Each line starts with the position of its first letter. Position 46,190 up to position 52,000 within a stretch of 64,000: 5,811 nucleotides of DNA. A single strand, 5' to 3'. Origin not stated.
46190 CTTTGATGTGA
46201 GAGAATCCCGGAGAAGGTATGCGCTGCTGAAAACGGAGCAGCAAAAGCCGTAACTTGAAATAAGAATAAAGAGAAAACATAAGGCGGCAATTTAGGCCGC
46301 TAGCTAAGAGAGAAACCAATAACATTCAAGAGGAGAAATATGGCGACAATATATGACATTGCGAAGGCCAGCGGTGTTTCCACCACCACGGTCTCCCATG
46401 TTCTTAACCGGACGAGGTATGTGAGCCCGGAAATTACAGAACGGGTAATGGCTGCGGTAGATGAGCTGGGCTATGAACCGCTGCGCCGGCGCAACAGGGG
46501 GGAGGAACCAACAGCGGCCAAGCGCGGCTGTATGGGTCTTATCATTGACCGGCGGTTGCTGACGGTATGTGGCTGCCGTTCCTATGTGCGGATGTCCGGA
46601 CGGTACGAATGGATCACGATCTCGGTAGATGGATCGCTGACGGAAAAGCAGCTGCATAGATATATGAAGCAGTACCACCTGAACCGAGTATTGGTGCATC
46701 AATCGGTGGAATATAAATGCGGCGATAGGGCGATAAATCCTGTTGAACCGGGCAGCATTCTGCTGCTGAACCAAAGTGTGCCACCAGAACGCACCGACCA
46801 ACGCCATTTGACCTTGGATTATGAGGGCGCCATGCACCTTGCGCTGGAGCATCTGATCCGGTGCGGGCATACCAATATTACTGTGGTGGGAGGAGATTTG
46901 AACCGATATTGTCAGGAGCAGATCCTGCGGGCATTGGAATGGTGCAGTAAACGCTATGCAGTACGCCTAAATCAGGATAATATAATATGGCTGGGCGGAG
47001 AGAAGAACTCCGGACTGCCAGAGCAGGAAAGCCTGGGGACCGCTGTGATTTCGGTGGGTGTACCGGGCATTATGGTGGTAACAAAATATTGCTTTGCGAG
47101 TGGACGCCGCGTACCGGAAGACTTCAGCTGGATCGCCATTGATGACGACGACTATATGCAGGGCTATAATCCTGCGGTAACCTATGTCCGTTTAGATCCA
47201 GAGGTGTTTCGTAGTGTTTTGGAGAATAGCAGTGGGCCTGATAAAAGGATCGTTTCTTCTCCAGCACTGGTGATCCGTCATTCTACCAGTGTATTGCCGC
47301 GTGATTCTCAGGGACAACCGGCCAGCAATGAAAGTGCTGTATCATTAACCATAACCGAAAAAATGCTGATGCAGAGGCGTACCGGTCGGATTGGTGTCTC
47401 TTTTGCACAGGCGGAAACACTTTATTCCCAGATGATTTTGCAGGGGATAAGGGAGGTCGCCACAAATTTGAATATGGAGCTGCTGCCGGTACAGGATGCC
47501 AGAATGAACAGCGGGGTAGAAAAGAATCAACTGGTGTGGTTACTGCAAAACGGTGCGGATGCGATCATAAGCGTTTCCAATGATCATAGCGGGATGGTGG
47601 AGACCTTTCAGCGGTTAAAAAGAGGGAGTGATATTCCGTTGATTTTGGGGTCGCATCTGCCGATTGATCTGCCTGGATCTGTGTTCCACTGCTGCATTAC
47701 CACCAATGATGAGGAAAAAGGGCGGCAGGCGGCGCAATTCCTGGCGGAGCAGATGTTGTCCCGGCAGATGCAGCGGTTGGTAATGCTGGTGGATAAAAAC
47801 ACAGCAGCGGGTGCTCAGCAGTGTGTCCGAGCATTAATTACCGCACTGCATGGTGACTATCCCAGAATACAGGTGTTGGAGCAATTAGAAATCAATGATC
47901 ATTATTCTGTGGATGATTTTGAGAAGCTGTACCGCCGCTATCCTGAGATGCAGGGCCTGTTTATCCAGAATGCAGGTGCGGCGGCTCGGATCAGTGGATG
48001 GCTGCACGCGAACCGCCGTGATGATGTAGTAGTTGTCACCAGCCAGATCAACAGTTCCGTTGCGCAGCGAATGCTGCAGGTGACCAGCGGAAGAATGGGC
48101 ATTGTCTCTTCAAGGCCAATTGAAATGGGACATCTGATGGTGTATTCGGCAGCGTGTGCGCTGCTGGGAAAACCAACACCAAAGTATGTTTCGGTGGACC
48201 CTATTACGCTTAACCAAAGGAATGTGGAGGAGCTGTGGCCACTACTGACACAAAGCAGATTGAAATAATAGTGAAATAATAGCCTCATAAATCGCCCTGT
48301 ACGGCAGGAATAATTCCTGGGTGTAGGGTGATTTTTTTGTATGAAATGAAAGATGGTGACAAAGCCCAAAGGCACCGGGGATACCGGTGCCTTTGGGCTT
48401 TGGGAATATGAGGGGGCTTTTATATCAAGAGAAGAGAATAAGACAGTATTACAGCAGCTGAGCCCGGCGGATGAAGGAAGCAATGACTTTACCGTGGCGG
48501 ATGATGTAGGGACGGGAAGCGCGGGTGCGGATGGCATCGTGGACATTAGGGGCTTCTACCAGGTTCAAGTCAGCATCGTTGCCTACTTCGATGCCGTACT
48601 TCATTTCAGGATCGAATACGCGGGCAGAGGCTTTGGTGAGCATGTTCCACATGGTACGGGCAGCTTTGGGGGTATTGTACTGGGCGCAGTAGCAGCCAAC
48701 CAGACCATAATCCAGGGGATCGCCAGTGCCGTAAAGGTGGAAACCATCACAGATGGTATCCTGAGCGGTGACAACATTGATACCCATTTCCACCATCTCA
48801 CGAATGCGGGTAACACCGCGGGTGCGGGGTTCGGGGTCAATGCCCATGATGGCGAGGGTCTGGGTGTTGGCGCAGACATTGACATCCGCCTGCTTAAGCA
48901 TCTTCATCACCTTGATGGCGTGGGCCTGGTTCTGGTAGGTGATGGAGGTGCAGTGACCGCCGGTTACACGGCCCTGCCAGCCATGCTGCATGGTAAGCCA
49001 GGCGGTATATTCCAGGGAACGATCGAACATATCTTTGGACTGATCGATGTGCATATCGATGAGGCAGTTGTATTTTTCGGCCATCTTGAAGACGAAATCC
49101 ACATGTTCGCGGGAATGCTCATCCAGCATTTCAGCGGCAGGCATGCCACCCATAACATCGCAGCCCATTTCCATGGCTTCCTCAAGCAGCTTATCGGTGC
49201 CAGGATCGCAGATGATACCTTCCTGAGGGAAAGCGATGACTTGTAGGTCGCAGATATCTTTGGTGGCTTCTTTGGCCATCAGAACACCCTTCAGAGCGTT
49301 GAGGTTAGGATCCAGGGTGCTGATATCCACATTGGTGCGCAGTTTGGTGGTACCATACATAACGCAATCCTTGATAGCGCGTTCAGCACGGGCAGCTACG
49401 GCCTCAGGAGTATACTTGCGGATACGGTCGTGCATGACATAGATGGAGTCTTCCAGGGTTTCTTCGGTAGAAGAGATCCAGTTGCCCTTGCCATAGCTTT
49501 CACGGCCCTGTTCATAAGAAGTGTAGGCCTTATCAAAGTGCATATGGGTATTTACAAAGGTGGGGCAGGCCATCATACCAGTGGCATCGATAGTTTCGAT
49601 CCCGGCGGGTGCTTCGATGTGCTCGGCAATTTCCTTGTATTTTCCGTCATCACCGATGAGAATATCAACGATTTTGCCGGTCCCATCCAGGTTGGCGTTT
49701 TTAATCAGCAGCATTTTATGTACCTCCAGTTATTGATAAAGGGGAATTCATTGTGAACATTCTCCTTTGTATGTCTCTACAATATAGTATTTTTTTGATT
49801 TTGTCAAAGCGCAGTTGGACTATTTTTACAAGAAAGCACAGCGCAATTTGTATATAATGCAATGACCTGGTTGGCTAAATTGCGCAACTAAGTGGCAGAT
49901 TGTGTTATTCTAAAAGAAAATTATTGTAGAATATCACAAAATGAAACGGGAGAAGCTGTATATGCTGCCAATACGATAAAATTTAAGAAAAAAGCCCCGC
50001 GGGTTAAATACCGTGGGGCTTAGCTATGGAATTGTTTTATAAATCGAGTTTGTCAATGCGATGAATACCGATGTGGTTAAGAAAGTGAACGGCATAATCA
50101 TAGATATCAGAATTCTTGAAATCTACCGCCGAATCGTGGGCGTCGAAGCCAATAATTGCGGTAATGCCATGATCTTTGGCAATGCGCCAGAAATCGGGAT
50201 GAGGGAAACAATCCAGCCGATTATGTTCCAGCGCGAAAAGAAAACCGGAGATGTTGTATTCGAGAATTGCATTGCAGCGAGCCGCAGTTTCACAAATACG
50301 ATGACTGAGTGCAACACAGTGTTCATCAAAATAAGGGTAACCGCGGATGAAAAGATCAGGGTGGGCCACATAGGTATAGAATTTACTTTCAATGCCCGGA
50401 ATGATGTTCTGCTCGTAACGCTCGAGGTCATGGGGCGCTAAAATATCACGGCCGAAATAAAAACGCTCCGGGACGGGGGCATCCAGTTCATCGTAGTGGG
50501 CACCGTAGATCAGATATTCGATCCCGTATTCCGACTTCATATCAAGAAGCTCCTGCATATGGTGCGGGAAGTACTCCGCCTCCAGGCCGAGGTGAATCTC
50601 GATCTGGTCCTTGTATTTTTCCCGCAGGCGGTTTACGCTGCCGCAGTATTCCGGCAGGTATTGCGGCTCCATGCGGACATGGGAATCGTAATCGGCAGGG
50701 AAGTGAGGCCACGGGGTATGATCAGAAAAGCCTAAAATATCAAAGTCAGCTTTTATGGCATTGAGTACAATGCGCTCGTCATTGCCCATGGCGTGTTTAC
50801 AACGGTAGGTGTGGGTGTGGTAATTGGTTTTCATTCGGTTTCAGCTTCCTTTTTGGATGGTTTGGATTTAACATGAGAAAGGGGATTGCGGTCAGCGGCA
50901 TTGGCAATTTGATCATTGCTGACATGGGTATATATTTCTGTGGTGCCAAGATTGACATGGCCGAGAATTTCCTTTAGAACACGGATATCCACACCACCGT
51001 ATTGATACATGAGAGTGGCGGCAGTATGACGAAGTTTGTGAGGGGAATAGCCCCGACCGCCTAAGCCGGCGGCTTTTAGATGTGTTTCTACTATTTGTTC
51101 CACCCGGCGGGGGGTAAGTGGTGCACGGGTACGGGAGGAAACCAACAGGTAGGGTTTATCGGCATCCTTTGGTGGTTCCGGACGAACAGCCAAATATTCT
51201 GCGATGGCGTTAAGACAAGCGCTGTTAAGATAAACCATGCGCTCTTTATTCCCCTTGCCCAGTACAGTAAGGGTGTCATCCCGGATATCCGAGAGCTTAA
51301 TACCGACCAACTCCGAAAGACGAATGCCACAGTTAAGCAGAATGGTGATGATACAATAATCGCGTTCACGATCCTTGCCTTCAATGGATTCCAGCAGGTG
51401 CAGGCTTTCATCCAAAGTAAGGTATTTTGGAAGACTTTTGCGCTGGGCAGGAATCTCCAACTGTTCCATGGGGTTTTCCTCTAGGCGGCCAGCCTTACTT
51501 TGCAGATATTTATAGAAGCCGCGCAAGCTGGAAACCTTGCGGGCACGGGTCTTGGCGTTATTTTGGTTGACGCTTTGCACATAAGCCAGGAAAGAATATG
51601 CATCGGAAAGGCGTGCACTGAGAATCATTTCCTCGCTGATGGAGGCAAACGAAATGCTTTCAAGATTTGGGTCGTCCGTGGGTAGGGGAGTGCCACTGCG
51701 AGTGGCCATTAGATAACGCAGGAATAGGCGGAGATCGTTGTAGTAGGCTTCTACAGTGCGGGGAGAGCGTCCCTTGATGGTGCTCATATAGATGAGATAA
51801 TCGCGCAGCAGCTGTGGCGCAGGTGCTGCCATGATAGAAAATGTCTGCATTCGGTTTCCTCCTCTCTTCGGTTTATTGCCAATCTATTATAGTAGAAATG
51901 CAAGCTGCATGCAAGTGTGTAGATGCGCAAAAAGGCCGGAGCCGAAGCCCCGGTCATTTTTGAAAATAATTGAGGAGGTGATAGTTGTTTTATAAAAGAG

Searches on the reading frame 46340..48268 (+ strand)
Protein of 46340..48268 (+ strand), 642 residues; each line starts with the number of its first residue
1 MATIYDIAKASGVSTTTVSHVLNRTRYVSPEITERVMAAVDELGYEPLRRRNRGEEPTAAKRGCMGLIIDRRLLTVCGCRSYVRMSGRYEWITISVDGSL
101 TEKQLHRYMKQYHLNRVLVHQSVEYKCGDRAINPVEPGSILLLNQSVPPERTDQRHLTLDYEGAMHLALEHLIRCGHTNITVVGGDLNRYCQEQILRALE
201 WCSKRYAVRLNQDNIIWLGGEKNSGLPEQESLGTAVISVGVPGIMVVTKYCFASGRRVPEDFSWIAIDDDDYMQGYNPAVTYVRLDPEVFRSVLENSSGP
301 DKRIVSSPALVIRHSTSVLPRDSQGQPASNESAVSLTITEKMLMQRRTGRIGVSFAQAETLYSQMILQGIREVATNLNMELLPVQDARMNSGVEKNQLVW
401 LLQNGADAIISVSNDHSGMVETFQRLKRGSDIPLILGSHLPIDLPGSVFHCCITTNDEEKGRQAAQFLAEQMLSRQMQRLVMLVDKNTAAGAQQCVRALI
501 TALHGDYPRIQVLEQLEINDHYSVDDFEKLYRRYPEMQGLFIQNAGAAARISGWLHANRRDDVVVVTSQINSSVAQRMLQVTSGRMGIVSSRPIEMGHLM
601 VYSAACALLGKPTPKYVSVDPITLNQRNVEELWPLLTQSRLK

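Call 23: search_protein_families(library=pfam, proteins=[window:46340-48268:+], max_evalue=0.001)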
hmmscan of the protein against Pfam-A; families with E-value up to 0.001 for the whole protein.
window:46340-48268:+ (642 aa): 4 families
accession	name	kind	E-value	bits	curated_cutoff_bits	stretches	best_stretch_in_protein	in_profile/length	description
PF00356.27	LacI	-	6.2e-18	64.8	27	1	3-47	1-45/46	Bacterial regulatory proteins, lacI family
PF13407.12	Peripla_BP_4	-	1e-16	61.7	35.1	1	351-611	1-257/258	Periplasmic binding protein domain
PF13377.12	Peripla_BP_3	-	2.6e-13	50.8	26.5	1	170-315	2-166/167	Periplasmic binding protein-like domain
PF00532.27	Peripla_BP_1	-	8.8e-06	25.8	22.2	1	349-550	2-196/281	Periplasmic binding proteins and sugar binding domain of LacI family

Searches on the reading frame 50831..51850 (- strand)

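Call 62: search_protein_families(library=pfam, proteins=[window:50831-51850:-], max_evalue=0.00001)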
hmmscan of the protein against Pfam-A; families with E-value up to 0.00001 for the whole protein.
window:50831-51850:- (339 aa): 2 families
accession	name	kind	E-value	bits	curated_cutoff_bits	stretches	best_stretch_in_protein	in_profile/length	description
PF00589.27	Phage_integrase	-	9.5e-34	117.1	27.1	1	143-311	2-169/172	Phage integrase family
PF02899.23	Phage_int_SAM_1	-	1.3e-10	41.8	22.3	0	16-49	2-35/83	Phage integrase, N-terminal SAM-like domain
